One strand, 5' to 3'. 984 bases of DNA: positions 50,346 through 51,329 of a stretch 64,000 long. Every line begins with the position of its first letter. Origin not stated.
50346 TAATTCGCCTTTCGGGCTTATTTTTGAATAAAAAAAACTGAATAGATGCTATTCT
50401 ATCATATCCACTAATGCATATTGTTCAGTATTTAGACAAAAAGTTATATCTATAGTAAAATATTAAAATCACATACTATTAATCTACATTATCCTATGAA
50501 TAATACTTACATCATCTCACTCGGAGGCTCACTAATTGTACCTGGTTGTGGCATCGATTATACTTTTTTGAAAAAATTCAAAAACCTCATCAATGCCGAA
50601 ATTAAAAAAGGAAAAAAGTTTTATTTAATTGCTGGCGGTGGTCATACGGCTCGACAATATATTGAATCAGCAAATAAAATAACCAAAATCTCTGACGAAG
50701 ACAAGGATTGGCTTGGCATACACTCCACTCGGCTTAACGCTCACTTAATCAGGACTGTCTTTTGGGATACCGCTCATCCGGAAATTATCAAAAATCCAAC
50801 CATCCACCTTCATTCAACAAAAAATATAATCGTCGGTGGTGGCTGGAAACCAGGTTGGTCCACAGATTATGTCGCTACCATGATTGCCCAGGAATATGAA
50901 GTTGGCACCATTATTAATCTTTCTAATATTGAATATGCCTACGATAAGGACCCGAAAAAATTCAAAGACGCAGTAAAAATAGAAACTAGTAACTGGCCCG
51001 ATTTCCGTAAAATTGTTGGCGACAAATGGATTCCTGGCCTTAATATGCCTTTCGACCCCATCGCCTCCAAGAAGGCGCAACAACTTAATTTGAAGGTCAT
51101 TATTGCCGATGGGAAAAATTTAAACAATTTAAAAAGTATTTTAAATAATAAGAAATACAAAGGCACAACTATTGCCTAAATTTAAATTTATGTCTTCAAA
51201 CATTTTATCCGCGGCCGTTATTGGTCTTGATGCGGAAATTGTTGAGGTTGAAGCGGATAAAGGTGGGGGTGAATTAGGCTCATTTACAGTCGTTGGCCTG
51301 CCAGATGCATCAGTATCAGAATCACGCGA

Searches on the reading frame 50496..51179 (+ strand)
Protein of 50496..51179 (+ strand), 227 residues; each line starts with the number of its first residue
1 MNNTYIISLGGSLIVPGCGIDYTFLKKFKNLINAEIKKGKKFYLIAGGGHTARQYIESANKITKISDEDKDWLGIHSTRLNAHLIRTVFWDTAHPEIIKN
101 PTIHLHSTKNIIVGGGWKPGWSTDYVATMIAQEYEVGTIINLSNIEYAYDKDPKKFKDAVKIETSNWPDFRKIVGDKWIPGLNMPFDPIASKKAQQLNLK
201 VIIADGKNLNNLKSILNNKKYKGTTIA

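Call 10: search_protein_families(library=ncbifam, proteins=[window:50496-51179:+], max_evalue=0.00001)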
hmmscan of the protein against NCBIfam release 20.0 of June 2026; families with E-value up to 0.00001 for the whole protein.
window:50496-51179:+ (227 aa): 3 families
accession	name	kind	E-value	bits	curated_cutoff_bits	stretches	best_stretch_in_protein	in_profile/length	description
TIGR02076.1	pyrH_arch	equivalog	1.8e-52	178.2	158.05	1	6-226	2-221/222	UMP kinase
TIGR02075.1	pyrH_bact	equivalog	4.7e-13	49.3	243.9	1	102-225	115-231/233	UMP kinase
NF040647.1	IPPK_Arch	equivalog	1.6e-07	30.9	120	1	122-226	153-259/259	isopentenyl phosphate kinase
